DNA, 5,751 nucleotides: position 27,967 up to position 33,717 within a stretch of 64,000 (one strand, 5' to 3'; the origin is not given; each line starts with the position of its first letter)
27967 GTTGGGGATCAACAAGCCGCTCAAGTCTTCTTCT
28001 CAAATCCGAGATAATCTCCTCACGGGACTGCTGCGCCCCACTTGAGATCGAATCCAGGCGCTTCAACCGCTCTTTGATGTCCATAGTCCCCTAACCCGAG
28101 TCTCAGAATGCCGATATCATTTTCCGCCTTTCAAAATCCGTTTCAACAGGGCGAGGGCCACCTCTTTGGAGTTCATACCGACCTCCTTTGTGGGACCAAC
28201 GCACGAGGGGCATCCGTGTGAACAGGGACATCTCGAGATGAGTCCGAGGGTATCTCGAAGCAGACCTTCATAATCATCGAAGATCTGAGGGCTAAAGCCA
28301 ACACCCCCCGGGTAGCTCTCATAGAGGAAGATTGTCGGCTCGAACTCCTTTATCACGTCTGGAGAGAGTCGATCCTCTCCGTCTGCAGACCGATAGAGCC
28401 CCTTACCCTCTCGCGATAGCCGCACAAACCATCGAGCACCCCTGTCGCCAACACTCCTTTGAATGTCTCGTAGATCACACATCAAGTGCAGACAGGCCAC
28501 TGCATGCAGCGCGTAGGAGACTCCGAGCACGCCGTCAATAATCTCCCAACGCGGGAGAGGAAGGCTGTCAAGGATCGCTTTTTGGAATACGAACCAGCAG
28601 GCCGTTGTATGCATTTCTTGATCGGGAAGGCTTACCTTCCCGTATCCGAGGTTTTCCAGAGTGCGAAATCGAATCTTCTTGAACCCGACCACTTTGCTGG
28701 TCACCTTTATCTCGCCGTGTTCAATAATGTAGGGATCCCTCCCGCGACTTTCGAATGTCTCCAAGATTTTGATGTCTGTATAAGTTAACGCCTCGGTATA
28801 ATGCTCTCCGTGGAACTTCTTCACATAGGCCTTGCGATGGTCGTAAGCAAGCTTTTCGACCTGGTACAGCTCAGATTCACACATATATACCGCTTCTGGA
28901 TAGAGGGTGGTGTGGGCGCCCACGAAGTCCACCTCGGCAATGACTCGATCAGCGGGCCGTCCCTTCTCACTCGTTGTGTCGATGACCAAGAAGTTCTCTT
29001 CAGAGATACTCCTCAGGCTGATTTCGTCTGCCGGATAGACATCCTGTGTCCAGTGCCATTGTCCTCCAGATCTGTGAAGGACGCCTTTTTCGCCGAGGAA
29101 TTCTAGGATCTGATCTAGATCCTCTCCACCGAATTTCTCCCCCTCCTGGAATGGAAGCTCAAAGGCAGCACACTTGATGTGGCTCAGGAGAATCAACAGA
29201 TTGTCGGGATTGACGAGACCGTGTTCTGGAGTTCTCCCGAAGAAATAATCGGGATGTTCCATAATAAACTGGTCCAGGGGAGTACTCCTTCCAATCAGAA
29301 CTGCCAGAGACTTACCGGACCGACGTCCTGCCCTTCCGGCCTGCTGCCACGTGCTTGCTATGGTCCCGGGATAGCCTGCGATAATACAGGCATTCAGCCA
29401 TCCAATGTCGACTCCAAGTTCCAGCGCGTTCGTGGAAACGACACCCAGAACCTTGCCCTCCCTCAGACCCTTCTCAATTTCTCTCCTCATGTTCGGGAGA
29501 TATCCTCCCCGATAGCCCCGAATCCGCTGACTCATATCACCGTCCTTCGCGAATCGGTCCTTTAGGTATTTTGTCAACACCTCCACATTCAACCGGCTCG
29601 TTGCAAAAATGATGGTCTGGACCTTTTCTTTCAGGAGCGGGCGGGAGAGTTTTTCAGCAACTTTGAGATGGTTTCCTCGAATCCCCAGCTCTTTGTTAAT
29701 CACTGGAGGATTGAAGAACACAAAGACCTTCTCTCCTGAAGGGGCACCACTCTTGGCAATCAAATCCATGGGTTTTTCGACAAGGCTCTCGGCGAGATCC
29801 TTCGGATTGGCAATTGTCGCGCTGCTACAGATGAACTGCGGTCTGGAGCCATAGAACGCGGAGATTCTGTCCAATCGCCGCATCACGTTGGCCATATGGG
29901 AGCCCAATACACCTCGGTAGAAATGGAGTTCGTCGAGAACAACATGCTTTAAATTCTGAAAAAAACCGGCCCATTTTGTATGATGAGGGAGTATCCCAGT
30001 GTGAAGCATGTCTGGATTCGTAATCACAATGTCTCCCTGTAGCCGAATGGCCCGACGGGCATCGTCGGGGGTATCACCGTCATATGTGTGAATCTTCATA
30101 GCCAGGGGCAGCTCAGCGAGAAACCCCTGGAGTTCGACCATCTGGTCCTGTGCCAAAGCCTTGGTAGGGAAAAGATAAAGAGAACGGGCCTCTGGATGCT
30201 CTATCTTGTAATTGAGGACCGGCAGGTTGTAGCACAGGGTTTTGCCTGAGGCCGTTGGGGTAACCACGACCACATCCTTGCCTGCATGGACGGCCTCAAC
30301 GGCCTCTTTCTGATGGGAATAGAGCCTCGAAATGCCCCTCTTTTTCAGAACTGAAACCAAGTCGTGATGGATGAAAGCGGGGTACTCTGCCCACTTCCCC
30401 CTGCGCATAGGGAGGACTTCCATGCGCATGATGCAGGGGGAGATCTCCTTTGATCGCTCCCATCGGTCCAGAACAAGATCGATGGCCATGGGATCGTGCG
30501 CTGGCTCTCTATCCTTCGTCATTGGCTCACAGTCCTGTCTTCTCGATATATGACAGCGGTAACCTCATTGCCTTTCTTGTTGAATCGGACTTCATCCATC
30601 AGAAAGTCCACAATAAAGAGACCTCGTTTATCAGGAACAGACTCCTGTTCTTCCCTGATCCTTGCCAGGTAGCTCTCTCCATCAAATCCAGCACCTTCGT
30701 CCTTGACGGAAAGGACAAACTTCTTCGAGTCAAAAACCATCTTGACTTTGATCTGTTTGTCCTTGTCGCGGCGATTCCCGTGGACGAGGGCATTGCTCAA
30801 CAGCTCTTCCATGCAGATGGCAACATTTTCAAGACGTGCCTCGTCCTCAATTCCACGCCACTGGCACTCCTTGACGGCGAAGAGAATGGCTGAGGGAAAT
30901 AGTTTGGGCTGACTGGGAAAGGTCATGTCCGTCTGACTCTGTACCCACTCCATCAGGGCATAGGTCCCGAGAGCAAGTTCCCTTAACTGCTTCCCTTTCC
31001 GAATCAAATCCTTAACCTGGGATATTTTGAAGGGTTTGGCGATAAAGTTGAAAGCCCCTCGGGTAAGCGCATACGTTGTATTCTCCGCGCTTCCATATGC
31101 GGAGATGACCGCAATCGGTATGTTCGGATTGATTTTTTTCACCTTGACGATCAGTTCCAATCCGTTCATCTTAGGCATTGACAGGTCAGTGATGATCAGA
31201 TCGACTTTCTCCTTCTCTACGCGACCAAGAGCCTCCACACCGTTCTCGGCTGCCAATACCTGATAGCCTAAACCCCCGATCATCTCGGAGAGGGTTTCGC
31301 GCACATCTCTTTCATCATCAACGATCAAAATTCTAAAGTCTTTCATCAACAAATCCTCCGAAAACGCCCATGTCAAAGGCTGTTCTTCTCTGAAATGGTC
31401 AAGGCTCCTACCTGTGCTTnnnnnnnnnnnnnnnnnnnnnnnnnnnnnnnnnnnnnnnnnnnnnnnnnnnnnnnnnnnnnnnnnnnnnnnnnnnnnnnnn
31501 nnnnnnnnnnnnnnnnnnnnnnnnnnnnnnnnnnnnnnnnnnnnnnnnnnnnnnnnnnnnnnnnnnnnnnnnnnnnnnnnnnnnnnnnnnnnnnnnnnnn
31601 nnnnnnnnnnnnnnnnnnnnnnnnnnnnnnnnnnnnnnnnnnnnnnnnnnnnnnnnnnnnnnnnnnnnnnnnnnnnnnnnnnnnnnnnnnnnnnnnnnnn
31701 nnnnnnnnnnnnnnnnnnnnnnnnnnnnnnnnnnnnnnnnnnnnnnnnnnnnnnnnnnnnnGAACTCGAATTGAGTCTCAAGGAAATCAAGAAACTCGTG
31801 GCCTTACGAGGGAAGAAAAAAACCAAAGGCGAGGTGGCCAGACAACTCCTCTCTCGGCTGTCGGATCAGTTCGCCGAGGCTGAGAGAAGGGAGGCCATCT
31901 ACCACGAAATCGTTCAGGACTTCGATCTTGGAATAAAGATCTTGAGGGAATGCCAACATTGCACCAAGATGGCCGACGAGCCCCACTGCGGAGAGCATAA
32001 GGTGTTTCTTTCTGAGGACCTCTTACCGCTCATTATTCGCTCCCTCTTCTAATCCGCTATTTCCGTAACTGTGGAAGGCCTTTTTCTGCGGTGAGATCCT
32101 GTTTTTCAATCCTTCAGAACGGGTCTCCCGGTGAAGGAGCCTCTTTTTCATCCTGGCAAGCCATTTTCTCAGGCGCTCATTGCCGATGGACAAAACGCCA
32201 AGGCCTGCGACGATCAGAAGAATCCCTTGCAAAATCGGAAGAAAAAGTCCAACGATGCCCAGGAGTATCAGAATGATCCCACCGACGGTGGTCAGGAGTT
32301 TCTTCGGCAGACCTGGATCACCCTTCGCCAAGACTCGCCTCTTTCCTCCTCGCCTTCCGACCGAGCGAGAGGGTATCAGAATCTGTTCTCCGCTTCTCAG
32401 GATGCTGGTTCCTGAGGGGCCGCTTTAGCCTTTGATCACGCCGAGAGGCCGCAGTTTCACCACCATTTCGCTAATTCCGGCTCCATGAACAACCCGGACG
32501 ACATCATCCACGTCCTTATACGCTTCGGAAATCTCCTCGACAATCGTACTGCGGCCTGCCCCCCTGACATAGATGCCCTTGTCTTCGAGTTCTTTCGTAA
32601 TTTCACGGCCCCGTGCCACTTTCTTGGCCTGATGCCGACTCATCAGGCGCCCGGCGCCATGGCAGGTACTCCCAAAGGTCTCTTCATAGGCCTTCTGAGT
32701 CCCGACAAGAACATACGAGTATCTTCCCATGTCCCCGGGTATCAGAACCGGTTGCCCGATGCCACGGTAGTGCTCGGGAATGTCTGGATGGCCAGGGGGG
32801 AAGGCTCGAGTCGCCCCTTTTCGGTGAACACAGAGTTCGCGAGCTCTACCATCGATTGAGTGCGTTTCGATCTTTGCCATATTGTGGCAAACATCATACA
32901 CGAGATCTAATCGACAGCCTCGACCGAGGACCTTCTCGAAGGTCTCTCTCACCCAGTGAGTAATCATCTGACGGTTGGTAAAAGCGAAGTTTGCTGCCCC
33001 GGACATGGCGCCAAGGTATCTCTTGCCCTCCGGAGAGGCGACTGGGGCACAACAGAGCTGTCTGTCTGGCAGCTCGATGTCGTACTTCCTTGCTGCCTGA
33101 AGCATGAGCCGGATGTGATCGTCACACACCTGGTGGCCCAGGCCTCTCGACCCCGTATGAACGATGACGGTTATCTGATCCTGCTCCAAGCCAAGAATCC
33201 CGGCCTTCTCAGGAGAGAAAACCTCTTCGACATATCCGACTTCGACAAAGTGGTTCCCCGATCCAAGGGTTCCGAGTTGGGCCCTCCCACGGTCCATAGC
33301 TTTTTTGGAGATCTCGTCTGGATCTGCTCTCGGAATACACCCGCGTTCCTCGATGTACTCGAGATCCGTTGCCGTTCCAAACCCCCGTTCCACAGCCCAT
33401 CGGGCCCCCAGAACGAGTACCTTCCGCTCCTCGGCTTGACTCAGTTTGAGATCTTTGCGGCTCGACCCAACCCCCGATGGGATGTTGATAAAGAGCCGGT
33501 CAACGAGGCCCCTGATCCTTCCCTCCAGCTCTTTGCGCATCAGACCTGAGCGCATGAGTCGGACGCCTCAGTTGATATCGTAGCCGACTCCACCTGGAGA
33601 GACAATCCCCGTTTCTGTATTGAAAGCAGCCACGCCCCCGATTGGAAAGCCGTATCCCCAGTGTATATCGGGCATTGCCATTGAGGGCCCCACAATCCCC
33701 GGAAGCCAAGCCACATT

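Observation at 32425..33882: RtcB with UGA in place of its metal-ligand cysteine plus an fdhF-like SECIS: candidate selenocysteine RNA ligase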

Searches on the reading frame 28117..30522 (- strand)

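Call 24: search_protein_families(library=pfam, proteins=[window:28117-30522:-], max_evalue=0.001)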
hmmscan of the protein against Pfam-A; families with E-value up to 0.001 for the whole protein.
window:28117-30522:- (801 aa): 5 families
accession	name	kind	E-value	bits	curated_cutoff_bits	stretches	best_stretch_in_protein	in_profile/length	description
PF00270.35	DEAD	-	5.4e-32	111.3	26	1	69-242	2-166/167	DEAD/DEAH box helicase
PF09369.15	MZB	-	2.3e-15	57.4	24.2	1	669-775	2-80/80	MrfA Zn-binding domain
PF00271.37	Helicase_C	-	1.8e-13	51.2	23.5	1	297-401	12-109/110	Helicase conserved C-terminal domain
PF22982.3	WHD_HRQ1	-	1.5e-11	45.6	27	1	437-506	1-70/70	ATP-dependent helicase HRQ1, winged helix domain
PF04851.21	ResIII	-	2.1e-06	28.2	22.5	1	66-201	3-136/164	Type III restriction enzyme, res subunit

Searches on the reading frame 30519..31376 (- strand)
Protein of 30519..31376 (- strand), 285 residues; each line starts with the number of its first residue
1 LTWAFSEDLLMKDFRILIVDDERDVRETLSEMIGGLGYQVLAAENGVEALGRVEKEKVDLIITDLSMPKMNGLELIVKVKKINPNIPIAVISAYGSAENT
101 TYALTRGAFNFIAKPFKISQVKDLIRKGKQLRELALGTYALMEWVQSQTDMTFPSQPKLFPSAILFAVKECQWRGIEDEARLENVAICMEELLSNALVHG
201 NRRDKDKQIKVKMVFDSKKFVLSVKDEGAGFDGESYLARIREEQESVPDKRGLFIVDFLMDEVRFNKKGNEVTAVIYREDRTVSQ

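Call 24: search_protein_families(library=pfam, proteins=[window:30519-31376:-], max_evalue=0.001)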
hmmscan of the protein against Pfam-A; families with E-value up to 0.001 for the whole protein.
window:30519-31376:- (285 aa): 2 families
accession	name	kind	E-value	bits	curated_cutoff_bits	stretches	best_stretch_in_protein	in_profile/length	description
PF00072.30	Response_reg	-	8.8e-30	103.6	30.2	1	16-125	1-110/111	Response regulator receiver domain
PF13581.12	HATPase_c_2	-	6.9e-18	65.3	27.4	1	154-275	2-126/127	Histidine kinase-like ATPase domain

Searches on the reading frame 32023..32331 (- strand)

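Call 24: search_protein_families(library=pfam, proteins=[window:32023-32331:-], max_evalue=0.001)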
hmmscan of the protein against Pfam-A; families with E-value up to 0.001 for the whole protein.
window:32023-32331:- (102 aa): 2 families
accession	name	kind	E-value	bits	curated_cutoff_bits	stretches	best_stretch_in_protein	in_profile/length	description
PF09656.15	PGPGW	-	9.2e-07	28.8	23.3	1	12-63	2-52/53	Putative transmembrane protein (PGPGW)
PF04304.18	DUF454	-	2.3e-06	28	35.1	1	12-62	2-52/115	Protein of unknown function (DUF454)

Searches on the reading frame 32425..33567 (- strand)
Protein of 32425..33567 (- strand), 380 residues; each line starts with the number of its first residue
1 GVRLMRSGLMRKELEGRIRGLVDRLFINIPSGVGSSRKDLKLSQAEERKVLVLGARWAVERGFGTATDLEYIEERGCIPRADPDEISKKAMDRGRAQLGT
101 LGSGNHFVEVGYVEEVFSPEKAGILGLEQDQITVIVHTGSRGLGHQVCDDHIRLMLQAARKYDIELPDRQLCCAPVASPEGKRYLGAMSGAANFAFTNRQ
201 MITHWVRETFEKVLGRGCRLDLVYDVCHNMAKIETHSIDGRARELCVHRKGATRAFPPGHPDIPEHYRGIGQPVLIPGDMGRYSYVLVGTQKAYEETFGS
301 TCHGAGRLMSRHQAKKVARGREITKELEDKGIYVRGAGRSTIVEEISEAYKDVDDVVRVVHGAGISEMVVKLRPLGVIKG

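Call 9: find_related_loci(query=window:32425-33567:-, collection=genome_contigs, flank=3000)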
Query window:32425-33567:- (380 aa) in genome_contigs; peptide patterns used: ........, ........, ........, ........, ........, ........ (x = any residue, [..] = any of these).
201 stretches matched a pattern; 85 encode a relative of the query (tblastn E <= 1e-3); the best 80 are kept; 79 distinct loci.
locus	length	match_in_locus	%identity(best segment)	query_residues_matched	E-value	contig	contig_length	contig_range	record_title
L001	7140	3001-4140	86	1-380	0e+0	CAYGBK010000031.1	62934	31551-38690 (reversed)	MAG TPA_asm: uncultured Thermodesulfobacteriota bacterium isolate ERP108616_co1_309 genome assembly, contig: k119_142579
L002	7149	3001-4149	74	1-380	0e+0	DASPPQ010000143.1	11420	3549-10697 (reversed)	MAG TPA_asm: Thermodesulfobacteriota bacterium isolate SMAG_U12177 k141_864159, whole genome shotgun sequence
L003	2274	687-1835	72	1-380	0e+0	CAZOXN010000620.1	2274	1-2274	MAG TPA_asm: uncultured Desulfarculaceae bacterium isolate binchicken_co274_510 genome assembly, contig: NODE_119760_len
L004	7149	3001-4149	68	1-380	6e-173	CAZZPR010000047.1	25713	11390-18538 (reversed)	MAG TPA_asm: uncultured Desulfobacteraceae bacterium isolate SRP141376_co1_353 genome assembly, contig: NODE_4275_length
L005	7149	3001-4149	68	1-380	8e-168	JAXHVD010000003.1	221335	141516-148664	MAG: Thermodesulfobacteriota bacterium isolate MAG68_tar_biofilm MAG68_3, whole genome shotgun sequence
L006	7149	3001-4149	66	1-380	2e-167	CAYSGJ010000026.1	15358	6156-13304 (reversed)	MAG TPA_asm: uncultured Desulfobacterales bacterium isolate SRP067234_co1_278 genome assembly, contig: k99_613099, whole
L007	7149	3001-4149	68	1-380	7e-167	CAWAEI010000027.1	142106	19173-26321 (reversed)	MAG: uncultured delta proteobacterium isolate MFD00905.bin.1.58 genome assembly, contig: contig_68992, whole genome shot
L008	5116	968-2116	66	1-380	2e-167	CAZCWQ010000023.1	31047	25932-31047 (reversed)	MAG TPA_asm: uncultured Desulfobacterales bacterium isolate SRP323688_co1_279 genome assembly, contig: NODE_2592_length_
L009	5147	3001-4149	67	1-380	2e-167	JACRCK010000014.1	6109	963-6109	MAG: Deltaproteobacteria bacterium isolate NC_groundwater_1644_Pr3_B-0.1um_57_11 SR-2_scaffold_141_102066, whole genome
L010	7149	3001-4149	66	1-380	2e-165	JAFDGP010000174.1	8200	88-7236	MAG: Deltaproteobacteria bacterium isolate Meg22_1012_Bin_310 Meg22_1012_Bin_310_scaffold_49525, whole genome shotgun se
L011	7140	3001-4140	85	1-380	0e+0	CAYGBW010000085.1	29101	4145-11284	MAG TPA_asm: uncultured Thermodesulfobacteriota bacterium isolate ERP108616_co1_403 genome assembly, contig: k119_102544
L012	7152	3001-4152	68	1-380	6e-165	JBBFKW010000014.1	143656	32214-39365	MAG: Desulfosoma sp. isolate Uz-U4-09 NODE_151_length_143656_cov_28.875419, whole genome shotgun sequence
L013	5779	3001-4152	67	1-380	2e-164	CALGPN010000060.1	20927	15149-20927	MAG: uncultured Desulfosoma sp. isolate N1_Bin_METABAT__187_1 genome assembly, contig: c_000002201580, whole genome shot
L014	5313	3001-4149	67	1-380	2e-164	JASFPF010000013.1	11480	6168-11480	MAG: Deltaproteobacteria bacterium isolate D0819M20remetaG_Bin_34 D0819M20remetaG_FD_scaffold_502_c1, whole genome shotg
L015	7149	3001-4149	66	1-380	2e-163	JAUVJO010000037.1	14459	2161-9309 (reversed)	MAG: Deltaproteobacteria bacterium isolate CSMAG_456 CSMAG_456_k127_1387546_length_14459_cov_91.7647, whole genome shotg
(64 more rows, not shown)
